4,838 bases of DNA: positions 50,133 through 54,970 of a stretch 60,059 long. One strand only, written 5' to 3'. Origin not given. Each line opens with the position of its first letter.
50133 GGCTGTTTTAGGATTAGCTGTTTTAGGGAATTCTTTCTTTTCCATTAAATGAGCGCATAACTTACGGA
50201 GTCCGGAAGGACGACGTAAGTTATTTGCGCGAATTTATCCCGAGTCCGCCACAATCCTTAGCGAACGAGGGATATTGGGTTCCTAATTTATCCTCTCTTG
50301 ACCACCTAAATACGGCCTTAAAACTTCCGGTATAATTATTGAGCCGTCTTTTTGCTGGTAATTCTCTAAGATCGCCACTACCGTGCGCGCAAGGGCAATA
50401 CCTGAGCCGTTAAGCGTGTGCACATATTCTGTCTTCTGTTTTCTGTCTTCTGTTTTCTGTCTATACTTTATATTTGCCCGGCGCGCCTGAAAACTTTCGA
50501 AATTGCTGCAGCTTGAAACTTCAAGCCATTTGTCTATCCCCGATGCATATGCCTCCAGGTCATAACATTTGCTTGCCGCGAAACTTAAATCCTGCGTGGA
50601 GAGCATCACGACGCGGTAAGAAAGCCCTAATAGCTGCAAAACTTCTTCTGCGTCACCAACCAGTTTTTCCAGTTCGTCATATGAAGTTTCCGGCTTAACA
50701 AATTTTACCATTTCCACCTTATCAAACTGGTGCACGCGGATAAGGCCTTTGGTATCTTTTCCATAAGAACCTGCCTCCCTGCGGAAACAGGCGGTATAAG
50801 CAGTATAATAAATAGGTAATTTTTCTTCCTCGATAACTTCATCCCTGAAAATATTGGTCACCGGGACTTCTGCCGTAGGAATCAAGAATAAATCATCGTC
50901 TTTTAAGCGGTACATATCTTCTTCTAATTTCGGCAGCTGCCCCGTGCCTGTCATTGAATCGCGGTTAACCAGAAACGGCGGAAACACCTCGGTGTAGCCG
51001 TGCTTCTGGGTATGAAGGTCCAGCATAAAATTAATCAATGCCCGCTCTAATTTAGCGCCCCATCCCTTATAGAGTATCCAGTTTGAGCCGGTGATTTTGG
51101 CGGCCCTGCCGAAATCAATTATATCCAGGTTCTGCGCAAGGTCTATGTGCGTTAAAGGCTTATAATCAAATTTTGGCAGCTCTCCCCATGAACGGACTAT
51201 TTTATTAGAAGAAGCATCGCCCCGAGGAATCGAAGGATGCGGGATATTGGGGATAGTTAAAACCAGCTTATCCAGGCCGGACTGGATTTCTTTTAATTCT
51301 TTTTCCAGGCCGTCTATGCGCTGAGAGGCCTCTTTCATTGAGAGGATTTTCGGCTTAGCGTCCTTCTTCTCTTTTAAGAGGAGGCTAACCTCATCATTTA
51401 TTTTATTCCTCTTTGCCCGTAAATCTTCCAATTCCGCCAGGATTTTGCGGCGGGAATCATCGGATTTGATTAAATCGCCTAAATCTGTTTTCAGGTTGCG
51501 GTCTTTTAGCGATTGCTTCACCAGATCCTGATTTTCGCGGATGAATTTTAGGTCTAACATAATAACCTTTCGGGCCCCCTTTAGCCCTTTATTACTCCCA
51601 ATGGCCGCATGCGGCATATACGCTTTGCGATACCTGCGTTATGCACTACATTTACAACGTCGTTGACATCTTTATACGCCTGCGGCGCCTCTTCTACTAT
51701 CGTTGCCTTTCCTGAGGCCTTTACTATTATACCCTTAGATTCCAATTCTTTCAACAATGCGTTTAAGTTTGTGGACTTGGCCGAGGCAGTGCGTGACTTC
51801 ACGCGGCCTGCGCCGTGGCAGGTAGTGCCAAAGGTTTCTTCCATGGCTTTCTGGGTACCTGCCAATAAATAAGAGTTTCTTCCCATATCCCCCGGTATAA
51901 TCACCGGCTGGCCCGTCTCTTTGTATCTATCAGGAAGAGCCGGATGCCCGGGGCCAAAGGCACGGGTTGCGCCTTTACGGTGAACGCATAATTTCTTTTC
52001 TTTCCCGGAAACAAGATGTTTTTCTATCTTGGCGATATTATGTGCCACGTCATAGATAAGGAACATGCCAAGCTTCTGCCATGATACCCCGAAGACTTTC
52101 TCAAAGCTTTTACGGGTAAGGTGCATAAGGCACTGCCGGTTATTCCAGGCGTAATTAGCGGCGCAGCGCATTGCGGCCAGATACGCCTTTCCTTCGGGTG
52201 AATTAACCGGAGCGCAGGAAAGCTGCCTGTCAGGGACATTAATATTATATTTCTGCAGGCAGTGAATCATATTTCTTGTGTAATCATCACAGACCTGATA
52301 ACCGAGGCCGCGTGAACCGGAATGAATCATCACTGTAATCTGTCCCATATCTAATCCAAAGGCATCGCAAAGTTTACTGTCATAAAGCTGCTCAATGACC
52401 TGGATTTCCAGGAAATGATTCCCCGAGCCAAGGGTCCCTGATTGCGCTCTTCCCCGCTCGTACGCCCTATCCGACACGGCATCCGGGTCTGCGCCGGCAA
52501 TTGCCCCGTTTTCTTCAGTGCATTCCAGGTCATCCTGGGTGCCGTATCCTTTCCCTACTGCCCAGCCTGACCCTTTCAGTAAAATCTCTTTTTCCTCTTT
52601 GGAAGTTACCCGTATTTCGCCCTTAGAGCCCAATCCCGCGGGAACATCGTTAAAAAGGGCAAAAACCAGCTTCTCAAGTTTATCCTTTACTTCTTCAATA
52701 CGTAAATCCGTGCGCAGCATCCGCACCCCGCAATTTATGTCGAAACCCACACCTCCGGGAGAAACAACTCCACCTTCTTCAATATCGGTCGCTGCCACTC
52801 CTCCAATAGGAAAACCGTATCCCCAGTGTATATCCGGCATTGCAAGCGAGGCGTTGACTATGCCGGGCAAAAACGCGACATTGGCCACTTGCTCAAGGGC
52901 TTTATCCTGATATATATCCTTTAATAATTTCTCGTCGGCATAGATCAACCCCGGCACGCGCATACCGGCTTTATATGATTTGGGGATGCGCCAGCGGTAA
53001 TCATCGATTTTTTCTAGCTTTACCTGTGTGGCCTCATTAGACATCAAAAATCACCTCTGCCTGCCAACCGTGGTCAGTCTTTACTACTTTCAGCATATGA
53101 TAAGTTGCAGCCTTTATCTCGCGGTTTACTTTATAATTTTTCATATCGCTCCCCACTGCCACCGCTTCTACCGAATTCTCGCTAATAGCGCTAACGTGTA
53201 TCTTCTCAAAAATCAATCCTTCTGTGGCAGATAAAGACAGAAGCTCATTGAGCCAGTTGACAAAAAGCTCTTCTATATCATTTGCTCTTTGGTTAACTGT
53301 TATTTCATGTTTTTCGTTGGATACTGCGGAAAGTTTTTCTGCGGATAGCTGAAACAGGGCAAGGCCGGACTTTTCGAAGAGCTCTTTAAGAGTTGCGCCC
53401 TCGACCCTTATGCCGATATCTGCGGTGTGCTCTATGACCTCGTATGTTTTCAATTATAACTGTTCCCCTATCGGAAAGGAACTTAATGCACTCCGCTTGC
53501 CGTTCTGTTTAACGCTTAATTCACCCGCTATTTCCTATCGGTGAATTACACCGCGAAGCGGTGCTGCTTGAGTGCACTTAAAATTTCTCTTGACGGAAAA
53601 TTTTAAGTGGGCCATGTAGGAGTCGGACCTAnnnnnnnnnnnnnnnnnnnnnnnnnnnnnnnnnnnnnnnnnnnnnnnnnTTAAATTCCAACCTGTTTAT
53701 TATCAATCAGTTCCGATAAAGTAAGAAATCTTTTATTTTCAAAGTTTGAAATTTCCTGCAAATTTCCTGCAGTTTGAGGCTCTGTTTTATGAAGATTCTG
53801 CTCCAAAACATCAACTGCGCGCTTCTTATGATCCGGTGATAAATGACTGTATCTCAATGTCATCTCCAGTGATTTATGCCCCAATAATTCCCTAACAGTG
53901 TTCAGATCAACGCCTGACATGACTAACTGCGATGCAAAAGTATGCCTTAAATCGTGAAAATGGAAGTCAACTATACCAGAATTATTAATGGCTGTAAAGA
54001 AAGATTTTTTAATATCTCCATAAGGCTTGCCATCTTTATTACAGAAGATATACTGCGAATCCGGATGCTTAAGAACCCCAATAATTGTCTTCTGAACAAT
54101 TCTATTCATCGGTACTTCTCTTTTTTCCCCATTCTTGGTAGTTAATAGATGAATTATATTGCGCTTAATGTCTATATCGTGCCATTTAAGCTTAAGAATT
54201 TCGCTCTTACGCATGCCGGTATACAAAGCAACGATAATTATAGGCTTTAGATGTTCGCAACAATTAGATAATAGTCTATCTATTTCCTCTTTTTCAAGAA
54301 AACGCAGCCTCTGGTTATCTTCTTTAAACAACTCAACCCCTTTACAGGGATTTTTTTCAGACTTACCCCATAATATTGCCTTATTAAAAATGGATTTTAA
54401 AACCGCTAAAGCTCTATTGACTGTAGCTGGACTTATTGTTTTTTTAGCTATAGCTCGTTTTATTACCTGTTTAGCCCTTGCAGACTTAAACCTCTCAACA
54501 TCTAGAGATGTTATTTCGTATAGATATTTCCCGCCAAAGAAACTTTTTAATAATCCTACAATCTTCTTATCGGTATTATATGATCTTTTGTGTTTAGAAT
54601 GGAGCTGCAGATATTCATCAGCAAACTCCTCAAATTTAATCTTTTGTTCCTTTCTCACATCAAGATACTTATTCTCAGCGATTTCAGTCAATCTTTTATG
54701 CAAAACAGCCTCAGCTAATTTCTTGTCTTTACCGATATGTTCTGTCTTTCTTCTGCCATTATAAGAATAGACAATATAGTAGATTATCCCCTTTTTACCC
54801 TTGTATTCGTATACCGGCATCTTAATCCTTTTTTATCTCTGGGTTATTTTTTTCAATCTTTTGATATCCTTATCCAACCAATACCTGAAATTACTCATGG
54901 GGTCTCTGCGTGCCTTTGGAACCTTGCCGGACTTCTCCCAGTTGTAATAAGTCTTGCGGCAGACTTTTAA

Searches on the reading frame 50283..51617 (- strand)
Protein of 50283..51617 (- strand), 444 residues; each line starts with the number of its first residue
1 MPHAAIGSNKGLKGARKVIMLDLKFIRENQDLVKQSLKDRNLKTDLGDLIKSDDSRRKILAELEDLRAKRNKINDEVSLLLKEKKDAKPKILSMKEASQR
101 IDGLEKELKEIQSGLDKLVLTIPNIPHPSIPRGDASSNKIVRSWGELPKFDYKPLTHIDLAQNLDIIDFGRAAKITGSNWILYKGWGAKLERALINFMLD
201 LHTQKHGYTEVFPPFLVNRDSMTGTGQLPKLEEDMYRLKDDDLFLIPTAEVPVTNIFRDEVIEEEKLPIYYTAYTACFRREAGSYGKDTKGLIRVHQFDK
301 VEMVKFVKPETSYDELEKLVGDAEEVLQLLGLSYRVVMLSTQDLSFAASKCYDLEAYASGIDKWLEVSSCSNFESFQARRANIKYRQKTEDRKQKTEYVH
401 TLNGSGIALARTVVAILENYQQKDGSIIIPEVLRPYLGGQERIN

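Call 12: search_protein_families(library=pfam, proteins=[window:50283-51617:-])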
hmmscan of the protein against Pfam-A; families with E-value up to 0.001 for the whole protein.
window:50283-51617:- (444 aa): 2 families
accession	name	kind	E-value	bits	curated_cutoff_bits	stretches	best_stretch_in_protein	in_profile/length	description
PF00587.30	tRNA-synt_2b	-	1.7e-44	152.5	29.3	1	239-420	4-179/179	tRNA synthetase class II core domain (G, H, P, S and T)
PF02403.27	Seryl_tRNA_N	-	4.8e-25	88.3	28.2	1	20-126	1-108/108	Seryl-tRNA synthetase N-terminal domain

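Call 15: find_related_loci(query=window:50283-51617:-, collection=genome_contigs, flank=6000)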
Query window:50283-51617:- (444 aa) in genome_contigs; peptide patterns used: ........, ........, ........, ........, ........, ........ (x = any residue, [..] = any of these).
600 stretches matched a pattern (row limit reached: there are more); 599 encode a relative of the query (tblastn E <= 1e-3); the best 80 are kept; 80 distinct loci.
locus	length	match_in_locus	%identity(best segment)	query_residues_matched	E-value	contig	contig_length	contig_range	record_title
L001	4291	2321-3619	78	5-444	0e+0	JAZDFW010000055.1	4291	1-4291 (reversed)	MAG: Candidatus Omnitrophota bacterium isolate MEGAHIT-group-0.225 k141_17304145, whole genome shotgun sequence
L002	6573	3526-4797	76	20-443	0e+0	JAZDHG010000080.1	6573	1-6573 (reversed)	MAG: Candidatus Omnitrophota bacterium isolate MEGAHIT-group-0.309 k141_17433790, whole genome shotgun sequence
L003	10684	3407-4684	75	17-443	0e+0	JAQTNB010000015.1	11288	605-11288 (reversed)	MAG: Candidatus Omnitrophota bacterium isolate STA_54 NODE_11624_length_11288_cov_2.241645_Sandtown_A, whole genome shot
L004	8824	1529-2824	76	4-444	0e+0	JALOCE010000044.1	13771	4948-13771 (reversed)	MAG: Candidatus Omnitrophota bacterium isolate SO_2017_LW4 bin 43 scaffold_8608_c1_LW137-91_2017, whole genome shotgun s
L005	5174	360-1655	71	4-444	0e+0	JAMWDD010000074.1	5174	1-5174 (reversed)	MAG: Candidatus Omnitrophota bacterium isolate QZM4_2.bins.406.Tibet NODE_65206_length_5174_cov_2.318803, whole genome s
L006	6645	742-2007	69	20-444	0e+0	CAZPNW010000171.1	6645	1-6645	MAG TPA_asm: uncultured Planctomycetales bacterium isolate binchicken_co216_53 genome assembly, contig: k141_2351804, wh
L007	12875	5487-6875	62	1-444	0e+0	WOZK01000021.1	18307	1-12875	MAG: Candidatus Omnitrophota bacterium isolate WOFB22 NODE_1179_length_18307_cov_54.072266, whole genome shotgun sequenc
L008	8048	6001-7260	70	20-439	0e+0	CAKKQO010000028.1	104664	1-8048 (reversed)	Omnitrophica bacterium GWA2_41_15 isolate Hainich-H51-bin333-1 genome assembly, contig: H51-bin333_1_Hain_H51_02um_R3_49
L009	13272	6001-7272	68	20-443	0e+0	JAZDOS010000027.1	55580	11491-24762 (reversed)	MAG: Candidatus Omnitrophota bacterium isolate MEGAHIT-group-0.790 k141_9918013, whole genome shotgun sequence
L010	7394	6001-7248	65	19-444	0e+0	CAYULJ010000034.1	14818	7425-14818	MAG TPA_asm: uncultured Planctomycetia bacterium isolate SRP167671_co1_160 genome assembly, contig: NODE_4722_length_148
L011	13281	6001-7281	62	15-444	0e+0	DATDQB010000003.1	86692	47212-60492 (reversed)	MAG TPA_asm: Candidatus Omnitrophota bacterium isolate SMAG_U7936 k141_567306, whole genome shotgun sequence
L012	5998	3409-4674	63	19-443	0e+0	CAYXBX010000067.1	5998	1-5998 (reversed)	MAG TPA_asm: uncultured Planctomycetia bacterium isolate binchicken_co184_695 genome assembly, contig: NODE_28197_length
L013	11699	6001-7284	64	18-443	0e+0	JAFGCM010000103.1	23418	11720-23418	MAG: Candidatus Omnitrophota bacterium isolate Zod_Metabat.1113 k87_13077144, whole genome shotgun sequence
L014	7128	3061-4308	60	20-438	0e+0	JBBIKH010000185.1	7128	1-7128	MAG: bacterium isolate BR1F70218_bin_181 NODE_9934_length_7128_cov_4.179132, whole genome shotgun sequence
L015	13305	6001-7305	60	7-444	5e-179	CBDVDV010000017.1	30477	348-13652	MAG TPA_asm: uncultured bacterium isolate SRR22302347_binner12_Refined_84 genome assembly, contig: ERZ25073594.396, whol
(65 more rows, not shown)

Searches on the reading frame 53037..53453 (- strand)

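Call 32: search_protein_families(library=ncbifam, proteins=[window:53037-53453:-], max_evalue=0.01)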
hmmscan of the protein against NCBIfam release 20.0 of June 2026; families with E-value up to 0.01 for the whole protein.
window:53037-53453:- (138 aa): 1 family
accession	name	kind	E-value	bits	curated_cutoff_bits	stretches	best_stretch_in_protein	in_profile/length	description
NF001617.0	PRK00407.1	equivalog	1.9e-30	105.8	126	1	1-138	1-139/139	hypothetical protein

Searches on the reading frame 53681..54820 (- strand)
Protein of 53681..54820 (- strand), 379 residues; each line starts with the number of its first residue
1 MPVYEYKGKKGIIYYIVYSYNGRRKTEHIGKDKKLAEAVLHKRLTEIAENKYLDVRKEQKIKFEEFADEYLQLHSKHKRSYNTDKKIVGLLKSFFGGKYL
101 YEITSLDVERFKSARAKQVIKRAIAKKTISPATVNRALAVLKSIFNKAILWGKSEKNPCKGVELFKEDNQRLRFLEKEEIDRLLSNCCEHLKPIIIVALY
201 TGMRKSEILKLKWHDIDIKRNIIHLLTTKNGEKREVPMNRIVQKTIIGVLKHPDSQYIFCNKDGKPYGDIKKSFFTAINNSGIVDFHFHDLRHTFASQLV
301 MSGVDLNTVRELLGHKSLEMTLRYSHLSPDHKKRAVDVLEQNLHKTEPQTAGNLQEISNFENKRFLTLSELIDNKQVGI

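Call 12: search_protein_families(library=pfam, proteins=[window:53681-54820:-])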
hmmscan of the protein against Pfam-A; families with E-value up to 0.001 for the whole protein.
window:53681-54820:- (379 aa): 3 families
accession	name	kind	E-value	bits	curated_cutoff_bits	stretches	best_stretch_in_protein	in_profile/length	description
PF00589.27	Phage_integrase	-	6.2e-38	130.7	27.1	1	174-329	2-170/172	Phage integrase family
PF24624.1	Int_N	-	1.7e-07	32.3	27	1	62-166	4-100/100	Phage integrase, N-terminal domain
PF22022.2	Phage_int_M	-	0.00073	20.2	27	0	63-160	1-91/96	Phage integrase central domain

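Call 32: search_protein_families(library=ncbifam, proteins=[window:53681-54820:-], max_evalue=0.01)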
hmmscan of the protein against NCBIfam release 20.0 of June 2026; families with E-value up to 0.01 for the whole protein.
window:53681-54820:- (379 aa): 13 families
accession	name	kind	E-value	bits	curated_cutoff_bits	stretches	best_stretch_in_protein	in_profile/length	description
NF040815.2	recomb_XerA_Arch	equivalog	5.6e-34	117.9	220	1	79-334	12-261/263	site-specific tyrosine recombinase/integron integrase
TIGR02224.1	recomb_XerC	equivalog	1.9e-33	116.1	335.15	1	100-335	32-285/295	tyrosine recombinase XerC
TIGR02225.1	recomb_XerD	equivalog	4.5e-24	85.3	329.6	1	107-332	37-279/290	site-specific tyrosine recombinase XerD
NF001399.0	PRK00283.1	subfamily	6.7e-21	74.8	279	1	100-335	48-291/300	tyrosine recombinase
TIGR02249.1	integrase_gron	subfamily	1.9e-20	73.4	265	2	99-250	29-177/315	integron integrase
NF003462.0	PRK05084.1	equivalog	5.9e-18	64.7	267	1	194-341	200-358/360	tyrosine recombinase XerS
NF002331.0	PRK01287.1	subfamily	1.6e-15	56.9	371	1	133-334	99-319/365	site-specific tyrosine recombinase XerC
NF007370.0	PRK09870.1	subfamily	2.8e-12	46.7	221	1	166-325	4-177/200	tyrosine-type DNA invertase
NF011946.0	PRK15417.1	equivalog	1.2e-10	41.1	435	1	271-327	258-315/337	integron integrase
NF007371.0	PRK09871.1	subfamily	4.2e-09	36.2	222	2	192-233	29-70/198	tyrosine-type DNA invertase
NF002685.0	PRK02436.1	equivalog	1.9e-06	27.9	178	1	194-318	117-237/245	site-specific tyrosine recombinase XerD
NF040693.1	recomb_GmtY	equivalog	1.1e-05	24.9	340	0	289-328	394-433/441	gamma-mobile-trio recombinase GmtY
NF047926.1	integrase_GmtZ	equivalog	1.4e-05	23.3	600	1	273-355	420-498/784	gamma-mobile-trio integrase GmtZ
